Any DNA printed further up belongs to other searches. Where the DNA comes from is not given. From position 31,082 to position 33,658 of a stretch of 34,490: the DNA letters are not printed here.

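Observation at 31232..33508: Orphan nine-heme lipoprotein cytochrome c whose N-terminal ~400 aa carry no heme motif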

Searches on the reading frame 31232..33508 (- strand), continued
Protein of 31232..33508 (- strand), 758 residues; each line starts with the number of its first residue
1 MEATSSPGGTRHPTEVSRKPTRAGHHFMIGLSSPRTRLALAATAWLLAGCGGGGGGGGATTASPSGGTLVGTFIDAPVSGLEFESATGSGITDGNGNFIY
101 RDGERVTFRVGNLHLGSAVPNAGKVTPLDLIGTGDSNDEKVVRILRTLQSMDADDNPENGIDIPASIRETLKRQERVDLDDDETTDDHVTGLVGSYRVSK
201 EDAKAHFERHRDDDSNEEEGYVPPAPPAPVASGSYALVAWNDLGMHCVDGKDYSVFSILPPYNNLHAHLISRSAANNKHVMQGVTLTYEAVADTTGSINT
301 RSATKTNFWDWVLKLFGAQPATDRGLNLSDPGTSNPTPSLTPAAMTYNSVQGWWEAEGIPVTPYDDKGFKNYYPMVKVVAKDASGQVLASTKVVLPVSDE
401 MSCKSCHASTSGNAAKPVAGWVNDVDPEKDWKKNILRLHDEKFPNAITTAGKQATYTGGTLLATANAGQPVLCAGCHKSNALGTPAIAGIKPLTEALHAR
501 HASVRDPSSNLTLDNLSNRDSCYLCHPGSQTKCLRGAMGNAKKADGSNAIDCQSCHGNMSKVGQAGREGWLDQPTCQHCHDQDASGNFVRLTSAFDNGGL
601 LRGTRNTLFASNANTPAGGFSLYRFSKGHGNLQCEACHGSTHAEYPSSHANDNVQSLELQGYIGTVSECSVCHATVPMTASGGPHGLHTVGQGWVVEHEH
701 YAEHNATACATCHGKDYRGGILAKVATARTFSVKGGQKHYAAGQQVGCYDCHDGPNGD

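Call 25: fold_search(model_id=the predicted structure, library=pdb)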
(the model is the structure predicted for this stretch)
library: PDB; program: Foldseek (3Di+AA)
matches with E <= 10: 891; with E <= 0.001: 0
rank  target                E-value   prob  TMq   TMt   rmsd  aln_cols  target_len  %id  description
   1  8r51_A                6.3e-03  0.23  0.07  0.04  18.6       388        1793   11  Mouse teneurin-3 non-compact subunit - A1B1 isoform (released 2024-05-08)
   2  6ld0_A                1.1e-02  0.84  0.11  0.13   5.9       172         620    5  Structure of Bifidobacterium dentium beta-glucuronidase complexed with C6-hexyl uronic isofagomine (released 2021-01-27)
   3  2vl4_A                1.8e-02  0.35  0.08  0.07  18.1       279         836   10  Structural and biochemical evidence for a boat-like transition state in beta-mannosidases (released 2008-04-01)
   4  2vmf_A                1.9e-02  0.33  0.08  0.07  18.6       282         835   10  Structural and biochemical evidence for a boat-like transition state in beta-mannosidases (released 2008-04-01)
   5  5z1b_B                2.3e-02  0.75  0.11  0.13   5.9       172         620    5  Structure of Bifidobacterium dentium beta-glucuronidase complexed with coumarin-3-O-glucuronide (released 2018-12-12)
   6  3d07_B                4.0e-02  0.69  0.13  0.38   9.0       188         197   11  Human p53 core domain with hot spot mutation R249S (III) (released 2009-01-20)
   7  2vqu_A                4.0e-02  0.25  0.08  0.07  17.8       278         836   10  Structural and biochemical evidence for a boat-like transition state in beta-mannosidases (released 2008-04-01)
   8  6rpt_C                4.3e-02  0.89  0.11  0.53   8.5       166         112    7  Structure of tick complement inhibitor CirpT1 complexed with macroglobubulin domain 4 of human complement C5 (released 2020-01-08)
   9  5c71_B                4.8e-02  0.69  0.09  0.11   6.3       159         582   12  The structure of Aspergillus oryzae a-glucuronidase complexed with glycyrrhetinic acid monoglucuronide (released 2016-06-29)
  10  7op6_A                4.8e-02  0.23  0.08  0.07  18.1       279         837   10  Bacteroides thetaiotaomicron mannosidase GH2 with beta-manno-configured cyclophellitol aziridine (released 2022-05-18)
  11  2vot_B                5.7e-02  0.23  0.08  0.07  18.5       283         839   10  Structural and biochemical evidence for a boat-like transition state in beta-mannosidases (released 2008-04-01)
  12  3vd0_K                6.3e-02  0.41  0.12  0.34  12.4       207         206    9  structure of p73 DNA binding domain tetramer modulates p73 transactivation (released 2012-04-18)
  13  2r39                  6.3e-02  0.30  0.09  0.39   9.3       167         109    8  Crystal structure of FixG-related protein from Vibrio parahaemolyticus (released 2007-09-11)
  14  2vo5_A                6.3e-02  0.21  0.08  0.07  18.1       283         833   10  Structural and biochemical evidence for a boat-like transition state in beta-mannosidases (released 2008-04-01)
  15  2wbk_B                6.3e-02  0.20  0.08  0.07  18.0       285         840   10  Structure of the Michaelis complex of beta-mannosidase, Man2A, provides insight into the conformational itinerary of m (released 2009-03-17)
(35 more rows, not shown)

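Call 32: find_encoding_contigs(protein=P0120, flank=9000, max_places=1)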
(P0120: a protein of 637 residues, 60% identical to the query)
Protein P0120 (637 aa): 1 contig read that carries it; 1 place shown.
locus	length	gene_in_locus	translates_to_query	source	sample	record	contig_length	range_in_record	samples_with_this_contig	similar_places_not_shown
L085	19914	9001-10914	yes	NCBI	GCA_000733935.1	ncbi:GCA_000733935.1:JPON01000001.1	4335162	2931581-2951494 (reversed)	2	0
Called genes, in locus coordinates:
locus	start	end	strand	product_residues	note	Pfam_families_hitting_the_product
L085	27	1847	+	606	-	PF00989:PAS, PF13426:PAS_9, PF00989:PAS, PF08448:PAS_4, PF13426:PAS_9, PF00158:Sigma54_activat, PF14532:Sigma54_activ_2, PF25601:AAA_lid_14, +5 more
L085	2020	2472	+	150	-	PF07080:DUF1348, PF12680:SnoaL_2 (weak)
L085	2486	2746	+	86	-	PF00462:Glutaredoxin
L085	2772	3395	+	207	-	PF02798:GST_N, PF13417:GST_N_3, PF13409:GST_N_2, PF13410:GST_C_2 (faint), PF14497:GST_C_3 (weak), PF00043:GST_C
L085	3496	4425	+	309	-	PF01243:PNPOx_N (weak)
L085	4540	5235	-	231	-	PF14234:DUF4336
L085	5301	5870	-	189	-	PF00440:TetR_N, PF16925:TetR_C_13 (weak), PF21993:TetR_C_13_2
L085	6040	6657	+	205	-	PF16694:Cytochrome_P460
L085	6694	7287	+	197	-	PF03167:UDG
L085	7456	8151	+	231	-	PF13795:HupE_UreJ_2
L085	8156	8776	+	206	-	-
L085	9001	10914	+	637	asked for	PF22113:Mtrc-MtrF_II-IV_dom (faint), PF14522:Cytochrome_C7 (faint)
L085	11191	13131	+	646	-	PF00034:Cytochrom_C (faint), PF13442:Cytochrome_CBB3 (faint), PF21419:RoxA-like_Cyt-c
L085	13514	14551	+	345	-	PF01116:F_bP_aldolase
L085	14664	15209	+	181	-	-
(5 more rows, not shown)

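Call 33: find_encoding_contigs(protein=P0043, flank=9000, max_places=1)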
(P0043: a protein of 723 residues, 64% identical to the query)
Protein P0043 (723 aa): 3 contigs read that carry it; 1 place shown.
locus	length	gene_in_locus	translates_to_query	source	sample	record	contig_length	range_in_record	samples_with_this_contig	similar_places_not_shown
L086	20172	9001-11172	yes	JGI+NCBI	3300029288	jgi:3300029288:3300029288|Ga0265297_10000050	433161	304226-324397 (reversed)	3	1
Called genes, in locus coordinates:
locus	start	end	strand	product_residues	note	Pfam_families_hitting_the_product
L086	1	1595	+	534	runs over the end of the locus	PF21305:type_II_gspD_N0, PF03958:Secretin_N, PF00263:Secretin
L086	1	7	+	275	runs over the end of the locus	PF17820:PDZ_6 (weak)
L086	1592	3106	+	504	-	PF00437:T2SSE, PF13401:AAA_22 (faint)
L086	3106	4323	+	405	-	PF28597:T2SSF_N, PF00482:T2SSF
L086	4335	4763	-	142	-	PF01464:SLT, PF18896:SLT_3 (faint)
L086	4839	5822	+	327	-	-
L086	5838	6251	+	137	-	-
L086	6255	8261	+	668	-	PF00672:HAMP, PF00512:HisKA, PF02518:HATPase_c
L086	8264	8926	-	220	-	PF00072:Response_reg, PF00486:Trans_reg_C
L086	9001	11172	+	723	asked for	PF14522:Cytochrome_C7 (faint), PF22113:Mtrc-MtrF_II-IV_dom (weak)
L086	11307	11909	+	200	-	PF02353:CMAS (weak), PF00398:RrnaAD (weak), PF05175:MTS (weak), PF13489:Methyltransf_23, PF13847:Methyltransf_31, PF08241:Methyltransf_11, PF08242:Methyltransf_12, PF13649:Methyltransf_25, +1 more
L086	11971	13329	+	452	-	PF00148:Oxidored_nitro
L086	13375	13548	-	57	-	-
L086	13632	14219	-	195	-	PF02525:Flavodoxin_2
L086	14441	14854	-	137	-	PF01934:HepT-like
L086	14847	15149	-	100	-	PF18765:Polbeta, PF01909:NTP_transf_2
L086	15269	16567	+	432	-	PF00148:Oxidored_nitro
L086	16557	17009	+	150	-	PF02579:Nitro_FeMo-Co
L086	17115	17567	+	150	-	PF03270:DUF269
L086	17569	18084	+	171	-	PF00258:Flavodoxin_1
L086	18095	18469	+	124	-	PF03206:NifW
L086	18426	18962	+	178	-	PF04319:NifZ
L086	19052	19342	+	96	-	PF00111:Fer2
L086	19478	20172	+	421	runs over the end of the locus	PF00309:Sigma54_AID (weak), PF04963:Sigma54_CBD, PF04552:Sigma54_DBD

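Call 34: find_encoding_contigs(protein=P0012, flank=9000, max_places=1)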
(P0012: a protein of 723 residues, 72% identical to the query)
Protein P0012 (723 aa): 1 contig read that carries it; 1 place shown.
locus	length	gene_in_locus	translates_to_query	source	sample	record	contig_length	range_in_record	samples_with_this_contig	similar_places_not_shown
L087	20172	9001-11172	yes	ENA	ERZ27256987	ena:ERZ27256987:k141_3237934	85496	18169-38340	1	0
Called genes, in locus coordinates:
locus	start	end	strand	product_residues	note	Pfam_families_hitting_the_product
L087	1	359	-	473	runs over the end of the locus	PF00483:NTP_transferase, PF12804:NTP_transf_3 (faint), PF22640:ManC_GMP_beta-helix, PF01050:MannoseP_isomer, PF07883:Cupin_2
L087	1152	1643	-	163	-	-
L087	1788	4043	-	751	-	PF02861:Clp_N, PF13191:AAA_16 (weak), PF00004:AAA, PF17871:AAA_lid_9, PF00004:AAA, PF07724:AAA_2, PF07728:AAA_5, PF10431:ClpB_D2-small, +8 more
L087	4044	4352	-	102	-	PF02617:ClpS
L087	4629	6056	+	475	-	PF07690:MFS_1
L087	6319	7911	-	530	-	PF18914:DUF5666 (weak)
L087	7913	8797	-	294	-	PF20112:DUF6502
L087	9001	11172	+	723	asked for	PF14522:Cytochrome_C7 (faint), PF14537:Cytochrom_c3_2 (faint), PF22113:Mtrc-MtrF_II-IV_dom (weak)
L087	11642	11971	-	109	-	-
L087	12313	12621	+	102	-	-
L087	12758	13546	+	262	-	PF03781:FGE-sulfatase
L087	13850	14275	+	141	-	PF12729:4HB_MCP_1 (weak)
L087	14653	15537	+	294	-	PF01734:Patatin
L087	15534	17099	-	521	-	PF13489:Methyltransf_23 (weak), PF02390:Methyltransf_4 (weak), PF08241:Methyltransf_11 (weak), PF08242:Methyltransf_12, PF13649:Methyltransf_25, PF13847:Methyltransf_31 (weak), PF10119:MethyTransf_Reg, PF21782:WHD_PKMT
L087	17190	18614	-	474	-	PF00270:DEAD, PF04851:ResIII, PF00271:Helicase_C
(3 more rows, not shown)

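Call 39: search_solved_structures(query=A1, max_evalue=10, show_alignments=3)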
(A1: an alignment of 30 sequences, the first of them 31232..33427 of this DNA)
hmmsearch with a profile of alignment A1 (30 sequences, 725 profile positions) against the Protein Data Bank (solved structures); distinct sequences matched with E-value up to 10: 17.
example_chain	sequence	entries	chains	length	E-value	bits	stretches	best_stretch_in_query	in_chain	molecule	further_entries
23px_A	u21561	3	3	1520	0.031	15.8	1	40-105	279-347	Putative lipoprotein AcfD homolog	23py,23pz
8yts_A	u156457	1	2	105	0.24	12.9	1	670-715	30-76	Cytochrome C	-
8pki_K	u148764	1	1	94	0.39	12.2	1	516-575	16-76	Nuclear receptor subfamily 5 group A member 2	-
5l0m_A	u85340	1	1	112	0.48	11.9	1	516-575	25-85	Nuclear receptor subfamily 5 group A member 2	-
2a66_A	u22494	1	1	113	0.49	11.9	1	516-575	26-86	Orphan nuclear receptor NR5A2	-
3wmm_C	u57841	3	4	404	0.56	11.7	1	674-722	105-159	Photosynthetic reaction center C subunit | Photosynthetic reaction center cytochrome c subunit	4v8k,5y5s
7c52_C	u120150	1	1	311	0.78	11.2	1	674-722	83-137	Photosynthetic reaction center cytochrome c subunit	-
5b5m_C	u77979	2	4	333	0.87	11.1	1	674-722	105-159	Photosynthetic reaction center cytochrome c subunit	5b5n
7c9r_C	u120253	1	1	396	1.4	10.4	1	674-722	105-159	Photosynthetic reaction center cytochrome c subunit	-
8wdu_C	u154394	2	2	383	1.5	10.2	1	674-722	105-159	Photosynthetic reaction center cytochrome c subunit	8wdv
1m1p_A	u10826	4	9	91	2.1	9.8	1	515-550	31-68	Small tetraheme cytochrome c | Periplasmic tetraheme cytochrome c CctA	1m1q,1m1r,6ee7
1eys_C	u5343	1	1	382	2.8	9.4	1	674-722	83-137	PHOTOSYNTHETIC REACTION CENTER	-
1vrn_C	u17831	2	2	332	7.6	7.9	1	674-722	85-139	Photosynthetic reaction center cytochrome c subunit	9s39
6et5_C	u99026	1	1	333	7.7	7.9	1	674-722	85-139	Photosynthetic reaction center cytochrome c subunit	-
1dxr_C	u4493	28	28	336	7.8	7.9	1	674-722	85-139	PHOTOSYNTHETIC REACTION CENTER CYTOCHROME C SUBUNIT | PHOTOSYNTHETIC REACTION CENTER | Photosynthetic reaction center cytochrome C subunit precursor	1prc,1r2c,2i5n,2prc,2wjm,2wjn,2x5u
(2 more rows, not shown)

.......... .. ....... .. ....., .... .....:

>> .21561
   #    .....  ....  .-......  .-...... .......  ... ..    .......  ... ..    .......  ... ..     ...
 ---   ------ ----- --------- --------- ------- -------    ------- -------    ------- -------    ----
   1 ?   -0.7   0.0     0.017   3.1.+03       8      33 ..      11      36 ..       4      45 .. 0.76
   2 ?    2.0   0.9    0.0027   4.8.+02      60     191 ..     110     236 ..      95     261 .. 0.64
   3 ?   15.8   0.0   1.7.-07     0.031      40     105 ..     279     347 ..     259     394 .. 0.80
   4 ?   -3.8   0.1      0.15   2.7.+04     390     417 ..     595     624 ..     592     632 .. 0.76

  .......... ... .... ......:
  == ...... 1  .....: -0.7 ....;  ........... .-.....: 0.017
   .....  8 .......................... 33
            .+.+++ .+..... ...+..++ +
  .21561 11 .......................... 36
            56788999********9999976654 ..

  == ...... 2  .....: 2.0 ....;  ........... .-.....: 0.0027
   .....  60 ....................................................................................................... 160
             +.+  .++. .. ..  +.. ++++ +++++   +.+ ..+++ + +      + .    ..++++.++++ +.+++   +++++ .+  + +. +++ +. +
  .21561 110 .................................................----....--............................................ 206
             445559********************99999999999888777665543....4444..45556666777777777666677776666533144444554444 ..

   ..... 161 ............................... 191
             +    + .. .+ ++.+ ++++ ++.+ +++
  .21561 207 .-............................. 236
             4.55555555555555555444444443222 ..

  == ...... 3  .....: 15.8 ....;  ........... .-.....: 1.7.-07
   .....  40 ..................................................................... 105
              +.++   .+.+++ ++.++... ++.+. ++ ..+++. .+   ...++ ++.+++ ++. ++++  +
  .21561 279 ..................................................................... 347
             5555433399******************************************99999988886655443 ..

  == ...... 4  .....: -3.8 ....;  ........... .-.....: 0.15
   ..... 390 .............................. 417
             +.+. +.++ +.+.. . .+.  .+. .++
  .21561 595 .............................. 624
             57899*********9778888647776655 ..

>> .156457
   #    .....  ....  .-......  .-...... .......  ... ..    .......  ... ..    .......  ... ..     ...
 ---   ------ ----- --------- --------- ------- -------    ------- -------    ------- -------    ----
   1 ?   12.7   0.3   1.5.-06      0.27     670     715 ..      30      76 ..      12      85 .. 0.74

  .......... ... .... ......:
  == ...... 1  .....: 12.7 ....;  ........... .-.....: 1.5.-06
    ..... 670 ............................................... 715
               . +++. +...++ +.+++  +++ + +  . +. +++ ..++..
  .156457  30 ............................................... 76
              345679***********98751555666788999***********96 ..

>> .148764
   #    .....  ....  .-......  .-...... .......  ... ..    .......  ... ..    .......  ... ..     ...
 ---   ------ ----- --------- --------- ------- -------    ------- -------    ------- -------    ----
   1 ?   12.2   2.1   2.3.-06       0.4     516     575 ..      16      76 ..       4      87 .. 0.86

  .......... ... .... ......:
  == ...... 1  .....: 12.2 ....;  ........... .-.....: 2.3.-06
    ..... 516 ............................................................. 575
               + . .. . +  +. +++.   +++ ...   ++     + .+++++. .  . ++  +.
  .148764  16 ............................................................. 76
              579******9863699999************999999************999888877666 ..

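Call 46: search_protein_families(library=pfam, proteins=[P0090], max_evalue=0.0001)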
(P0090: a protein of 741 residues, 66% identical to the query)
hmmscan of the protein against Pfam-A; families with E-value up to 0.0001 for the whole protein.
P0090 (741 aa): 5 families
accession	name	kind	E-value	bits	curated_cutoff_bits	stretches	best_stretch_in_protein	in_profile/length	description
PF22113.1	Mtrc-MtrF_II-IV_dom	-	2.5e-11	43.9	30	1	528-735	8-164/176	Outer membrane cytochrome MtrC/MtrF-like, domains II/IV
PF14522.11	Cytochrome_C7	-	6.3e-10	39.2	24.8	0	454-533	14-66/67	Cytochrome c7 and related cytochrome c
PF02368.24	Big_2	-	3.9e-09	36.8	22.8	1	112-185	3-78/79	Bacterial Ig-like domain (group 2)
PF14537.11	Cytochrom_c3_2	-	2.1e-07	31.7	25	0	526-561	6-37/79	Cytochrome c3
PF13629.12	T2SS-T3SS_pil_N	-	2.3e-07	30.9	23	1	30-107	4-71/72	Pilus formation protein N terminal region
